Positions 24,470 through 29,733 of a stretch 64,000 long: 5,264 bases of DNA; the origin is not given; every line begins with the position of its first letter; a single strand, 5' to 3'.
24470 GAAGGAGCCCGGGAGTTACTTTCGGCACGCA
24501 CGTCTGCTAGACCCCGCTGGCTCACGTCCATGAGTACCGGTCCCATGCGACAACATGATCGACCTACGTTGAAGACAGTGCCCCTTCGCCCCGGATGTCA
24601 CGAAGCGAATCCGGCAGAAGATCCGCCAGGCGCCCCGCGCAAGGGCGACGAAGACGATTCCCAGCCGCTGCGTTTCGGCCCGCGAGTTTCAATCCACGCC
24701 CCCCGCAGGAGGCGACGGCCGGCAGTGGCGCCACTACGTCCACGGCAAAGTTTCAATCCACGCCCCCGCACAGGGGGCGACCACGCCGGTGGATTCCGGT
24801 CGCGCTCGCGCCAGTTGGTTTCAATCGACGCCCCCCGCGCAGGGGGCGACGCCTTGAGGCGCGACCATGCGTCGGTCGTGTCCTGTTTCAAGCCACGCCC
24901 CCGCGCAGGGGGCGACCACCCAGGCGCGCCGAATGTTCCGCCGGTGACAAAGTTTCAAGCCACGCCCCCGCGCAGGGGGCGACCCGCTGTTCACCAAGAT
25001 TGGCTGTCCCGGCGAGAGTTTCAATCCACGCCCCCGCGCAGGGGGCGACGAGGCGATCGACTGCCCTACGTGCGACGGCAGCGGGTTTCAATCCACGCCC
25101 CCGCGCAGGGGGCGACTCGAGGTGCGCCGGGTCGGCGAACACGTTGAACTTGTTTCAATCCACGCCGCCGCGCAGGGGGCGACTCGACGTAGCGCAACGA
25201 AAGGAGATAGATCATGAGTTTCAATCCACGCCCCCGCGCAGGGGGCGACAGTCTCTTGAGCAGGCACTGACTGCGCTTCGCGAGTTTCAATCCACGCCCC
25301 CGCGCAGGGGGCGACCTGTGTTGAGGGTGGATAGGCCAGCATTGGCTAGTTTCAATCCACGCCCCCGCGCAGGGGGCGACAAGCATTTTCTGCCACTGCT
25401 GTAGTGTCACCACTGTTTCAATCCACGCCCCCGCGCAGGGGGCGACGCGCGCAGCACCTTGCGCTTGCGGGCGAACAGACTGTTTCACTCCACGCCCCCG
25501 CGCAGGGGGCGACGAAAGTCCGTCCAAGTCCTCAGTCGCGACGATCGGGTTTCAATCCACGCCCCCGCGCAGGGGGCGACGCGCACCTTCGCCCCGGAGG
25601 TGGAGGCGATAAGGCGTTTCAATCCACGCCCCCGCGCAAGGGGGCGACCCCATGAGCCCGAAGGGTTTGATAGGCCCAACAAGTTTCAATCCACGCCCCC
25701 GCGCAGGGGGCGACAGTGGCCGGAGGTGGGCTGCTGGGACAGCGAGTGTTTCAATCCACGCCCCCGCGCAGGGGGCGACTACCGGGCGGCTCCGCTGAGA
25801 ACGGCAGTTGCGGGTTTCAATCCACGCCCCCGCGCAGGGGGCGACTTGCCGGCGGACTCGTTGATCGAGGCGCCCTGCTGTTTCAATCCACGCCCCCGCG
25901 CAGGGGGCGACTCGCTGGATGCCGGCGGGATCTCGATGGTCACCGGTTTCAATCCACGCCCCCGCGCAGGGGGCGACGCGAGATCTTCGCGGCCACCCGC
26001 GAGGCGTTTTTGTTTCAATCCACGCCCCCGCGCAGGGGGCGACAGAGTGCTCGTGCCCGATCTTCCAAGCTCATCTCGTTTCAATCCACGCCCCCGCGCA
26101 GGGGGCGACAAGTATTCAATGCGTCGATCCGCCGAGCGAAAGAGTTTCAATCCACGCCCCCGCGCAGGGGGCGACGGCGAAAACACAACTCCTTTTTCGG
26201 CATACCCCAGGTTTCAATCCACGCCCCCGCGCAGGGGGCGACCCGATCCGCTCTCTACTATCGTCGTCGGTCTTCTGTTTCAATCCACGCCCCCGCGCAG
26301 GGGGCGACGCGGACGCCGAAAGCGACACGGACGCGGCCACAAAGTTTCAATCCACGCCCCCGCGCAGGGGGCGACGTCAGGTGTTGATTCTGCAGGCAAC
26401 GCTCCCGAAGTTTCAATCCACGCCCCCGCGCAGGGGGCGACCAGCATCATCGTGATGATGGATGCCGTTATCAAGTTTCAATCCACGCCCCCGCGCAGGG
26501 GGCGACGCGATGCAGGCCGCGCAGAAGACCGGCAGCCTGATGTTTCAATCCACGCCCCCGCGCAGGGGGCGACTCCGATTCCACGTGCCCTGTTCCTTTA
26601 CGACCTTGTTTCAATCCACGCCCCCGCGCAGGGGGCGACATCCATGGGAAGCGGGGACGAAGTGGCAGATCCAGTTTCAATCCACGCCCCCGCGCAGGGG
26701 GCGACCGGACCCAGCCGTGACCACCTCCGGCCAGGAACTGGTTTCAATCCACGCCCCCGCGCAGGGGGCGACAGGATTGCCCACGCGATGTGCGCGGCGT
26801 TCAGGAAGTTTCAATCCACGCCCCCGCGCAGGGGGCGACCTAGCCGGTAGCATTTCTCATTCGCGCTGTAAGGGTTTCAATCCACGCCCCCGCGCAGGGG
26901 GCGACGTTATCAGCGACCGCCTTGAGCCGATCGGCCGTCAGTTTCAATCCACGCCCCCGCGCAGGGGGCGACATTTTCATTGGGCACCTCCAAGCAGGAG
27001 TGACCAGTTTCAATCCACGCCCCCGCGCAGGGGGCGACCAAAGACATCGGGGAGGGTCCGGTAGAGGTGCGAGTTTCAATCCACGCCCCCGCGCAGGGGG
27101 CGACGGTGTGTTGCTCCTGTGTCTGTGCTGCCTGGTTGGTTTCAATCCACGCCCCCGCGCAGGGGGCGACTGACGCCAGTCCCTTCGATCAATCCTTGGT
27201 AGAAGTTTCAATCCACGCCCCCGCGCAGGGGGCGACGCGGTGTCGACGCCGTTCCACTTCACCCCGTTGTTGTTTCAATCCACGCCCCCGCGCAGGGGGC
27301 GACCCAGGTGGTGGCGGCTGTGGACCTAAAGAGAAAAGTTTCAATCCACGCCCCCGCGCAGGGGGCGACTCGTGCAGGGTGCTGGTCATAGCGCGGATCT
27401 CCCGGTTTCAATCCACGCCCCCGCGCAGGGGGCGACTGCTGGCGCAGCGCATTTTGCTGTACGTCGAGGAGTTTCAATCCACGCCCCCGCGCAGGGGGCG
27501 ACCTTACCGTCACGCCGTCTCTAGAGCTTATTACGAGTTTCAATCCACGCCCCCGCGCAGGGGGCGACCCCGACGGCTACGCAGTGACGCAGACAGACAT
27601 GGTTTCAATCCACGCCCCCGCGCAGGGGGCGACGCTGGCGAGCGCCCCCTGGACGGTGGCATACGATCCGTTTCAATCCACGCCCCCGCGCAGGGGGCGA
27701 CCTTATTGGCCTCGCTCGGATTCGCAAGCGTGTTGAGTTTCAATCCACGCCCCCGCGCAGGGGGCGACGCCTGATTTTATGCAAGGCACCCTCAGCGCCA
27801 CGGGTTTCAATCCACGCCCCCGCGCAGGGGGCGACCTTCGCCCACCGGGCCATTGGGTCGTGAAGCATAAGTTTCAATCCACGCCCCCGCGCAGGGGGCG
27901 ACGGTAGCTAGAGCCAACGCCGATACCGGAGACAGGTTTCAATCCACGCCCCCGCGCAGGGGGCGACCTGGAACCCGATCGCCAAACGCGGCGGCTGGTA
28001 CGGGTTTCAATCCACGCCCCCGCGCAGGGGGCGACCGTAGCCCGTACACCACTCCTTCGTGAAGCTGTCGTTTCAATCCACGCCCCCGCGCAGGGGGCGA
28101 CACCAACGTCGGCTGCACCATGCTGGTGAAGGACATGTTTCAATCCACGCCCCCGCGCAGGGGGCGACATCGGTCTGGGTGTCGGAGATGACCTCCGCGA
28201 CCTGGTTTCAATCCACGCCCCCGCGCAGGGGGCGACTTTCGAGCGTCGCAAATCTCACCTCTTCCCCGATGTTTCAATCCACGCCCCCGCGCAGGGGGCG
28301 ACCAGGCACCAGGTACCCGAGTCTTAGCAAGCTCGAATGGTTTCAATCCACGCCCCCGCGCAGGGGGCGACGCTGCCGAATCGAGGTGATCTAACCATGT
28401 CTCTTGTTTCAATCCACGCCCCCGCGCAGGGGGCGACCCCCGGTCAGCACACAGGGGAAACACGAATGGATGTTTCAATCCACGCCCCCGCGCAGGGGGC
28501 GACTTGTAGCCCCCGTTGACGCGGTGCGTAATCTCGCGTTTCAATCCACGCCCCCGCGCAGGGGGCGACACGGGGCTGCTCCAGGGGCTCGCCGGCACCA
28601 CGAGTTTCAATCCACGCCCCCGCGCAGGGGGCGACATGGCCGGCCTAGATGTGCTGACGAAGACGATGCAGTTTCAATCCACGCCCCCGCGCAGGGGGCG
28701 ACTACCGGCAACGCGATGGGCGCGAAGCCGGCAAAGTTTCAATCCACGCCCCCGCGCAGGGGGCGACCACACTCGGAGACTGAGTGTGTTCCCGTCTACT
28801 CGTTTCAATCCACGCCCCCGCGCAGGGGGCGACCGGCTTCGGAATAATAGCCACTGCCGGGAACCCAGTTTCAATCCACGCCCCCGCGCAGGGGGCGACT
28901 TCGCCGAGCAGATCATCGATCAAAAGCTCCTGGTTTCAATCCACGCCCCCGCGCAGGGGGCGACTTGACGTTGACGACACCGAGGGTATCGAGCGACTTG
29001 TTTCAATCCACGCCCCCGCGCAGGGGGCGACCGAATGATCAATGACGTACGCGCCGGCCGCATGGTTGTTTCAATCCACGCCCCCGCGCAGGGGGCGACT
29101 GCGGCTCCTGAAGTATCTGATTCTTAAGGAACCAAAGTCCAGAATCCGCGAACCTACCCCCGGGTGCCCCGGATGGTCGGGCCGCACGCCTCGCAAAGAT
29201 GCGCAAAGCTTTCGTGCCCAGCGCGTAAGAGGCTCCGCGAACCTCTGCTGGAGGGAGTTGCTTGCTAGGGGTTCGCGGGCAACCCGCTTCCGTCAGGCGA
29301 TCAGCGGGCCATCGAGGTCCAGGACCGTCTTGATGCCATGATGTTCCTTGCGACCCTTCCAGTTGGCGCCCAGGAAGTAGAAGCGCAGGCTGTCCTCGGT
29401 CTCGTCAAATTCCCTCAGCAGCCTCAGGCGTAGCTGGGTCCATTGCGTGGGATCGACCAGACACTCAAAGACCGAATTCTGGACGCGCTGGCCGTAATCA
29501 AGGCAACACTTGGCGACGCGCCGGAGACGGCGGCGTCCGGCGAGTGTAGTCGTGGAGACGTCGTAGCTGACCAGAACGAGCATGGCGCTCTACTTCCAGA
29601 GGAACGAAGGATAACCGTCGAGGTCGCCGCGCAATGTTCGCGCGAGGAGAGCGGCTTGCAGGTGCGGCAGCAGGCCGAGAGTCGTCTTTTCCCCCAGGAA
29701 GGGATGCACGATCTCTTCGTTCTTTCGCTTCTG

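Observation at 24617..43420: Type I-C locus with two large arrays flanking the cas operon, each with its own homologous leader on the same side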

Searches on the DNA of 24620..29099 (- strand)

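Call 28: search_dna_similar(query=window:24620-29099:-, collection=phages, mode=distant, max_evalue=0.1, max_rows=25)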
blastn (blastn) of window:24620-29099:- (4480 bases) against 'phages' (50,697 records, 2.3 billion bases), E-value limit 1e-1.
Records with a match: 2; places in all: 6; records where one place covers at least 80% of the query: 0.
Best place of each record, by identity: 60-80% 2.
By first word of the organism name: Bacteriophage 2.
By host as written in the record: - 2.
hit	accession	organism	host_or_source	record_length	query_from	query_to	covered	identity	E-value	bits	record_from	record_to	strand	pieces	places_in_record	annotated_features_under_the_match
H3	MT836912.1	Bacteriophage sp.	human fecal samples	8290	798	3684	23%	71.7%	2e-5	498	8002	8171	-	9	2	record has no annotation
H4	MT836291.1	Bacteriophage sp.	human fecal samples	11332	1318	4150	22%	68.7%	1e-8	284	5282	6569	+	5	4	record has no annotation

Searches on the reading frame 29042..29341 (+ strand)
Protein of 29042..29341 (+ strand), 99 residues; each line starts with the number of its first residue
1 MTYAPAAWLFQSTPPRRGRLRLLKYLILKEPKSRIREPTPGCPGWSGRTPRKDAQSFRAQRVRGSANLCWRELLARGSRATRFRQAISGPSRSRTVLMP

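Call 62: search_protein_families(library=pfam, proteins=[window:29042-29341:+], max_evalue=0.01)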
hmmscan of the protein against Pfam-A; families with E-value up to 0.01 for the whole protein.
window:29042-29341:+ (99 aa): 0 families

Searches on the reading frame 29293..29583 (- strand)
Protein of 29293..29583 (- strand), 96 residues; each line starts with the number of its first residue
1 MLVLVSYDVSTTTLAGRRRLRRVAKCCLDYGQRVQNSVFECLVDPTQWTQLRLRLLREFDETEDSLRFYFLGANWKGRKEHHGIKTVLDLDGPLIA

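Call 8: search_protein_families(library=ncbifam, proteins=[window:29293-29583:-])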
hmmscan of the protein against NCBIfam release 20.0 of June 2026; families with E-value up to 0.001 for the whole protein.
window:29293-29583:- (96 aa): 1 family
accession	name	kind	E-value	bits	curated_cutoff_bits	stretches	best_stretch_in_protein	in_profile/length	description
TIGR01573.1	cas2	equivalog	2.9e-18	65.9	24.5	1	1-85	1-84/96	CRISPR-associated endonuclease Cas2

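Call 21: find_encoding_contigs(protein=window:29293-29583:-, flank=10000, max_places=10)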
Protein window:29293-29583:- (96 aa): 3 contigs read that carry it; 3 places shown.
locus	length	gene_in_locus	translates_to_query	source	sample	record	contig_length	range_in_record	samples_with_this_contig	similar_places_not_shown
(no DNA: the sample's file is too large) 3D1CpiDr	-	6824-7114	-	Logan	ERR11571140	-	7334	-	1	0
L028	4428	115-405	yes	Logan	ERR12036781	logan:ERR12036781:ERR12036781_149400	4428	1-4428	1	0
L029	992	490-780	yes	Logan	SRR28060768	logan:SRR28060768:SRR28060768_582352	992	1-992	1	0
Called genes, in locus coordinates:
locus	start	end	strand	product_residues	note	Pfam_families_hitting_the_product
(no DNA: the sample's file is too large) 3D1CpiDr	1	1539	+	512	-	?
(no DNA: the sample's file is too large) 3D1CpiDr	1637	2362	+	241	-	PF09704:Cas_Cas5d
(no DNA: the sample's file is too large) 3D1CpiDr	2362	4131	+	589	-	PF09709:Cas_Csd1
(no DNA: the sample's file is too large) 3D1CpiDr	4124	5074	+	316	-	PF05107:Cas_Cas7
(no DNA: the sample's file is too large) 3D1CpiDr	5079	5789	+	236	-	PF01930:Cas_Cas4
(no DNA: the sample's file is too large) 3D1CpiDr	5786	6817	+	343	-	PF01867:Cas_Cas1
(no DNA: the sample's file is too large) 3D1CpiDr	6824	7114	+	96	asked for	PF09827:CRISPR_Cas2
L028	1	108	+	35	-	?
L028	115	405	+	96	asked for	PF09827:CRISPR_Cas2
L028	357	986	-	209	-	-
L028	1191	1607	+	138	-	PF18765:Polbeta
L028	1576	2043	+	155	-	PF20797:HepT-like_2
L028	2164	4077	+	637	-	-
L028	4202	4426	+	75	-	?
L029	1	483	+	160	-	?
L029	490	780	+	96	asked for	PF09827:CRISPR_Cas2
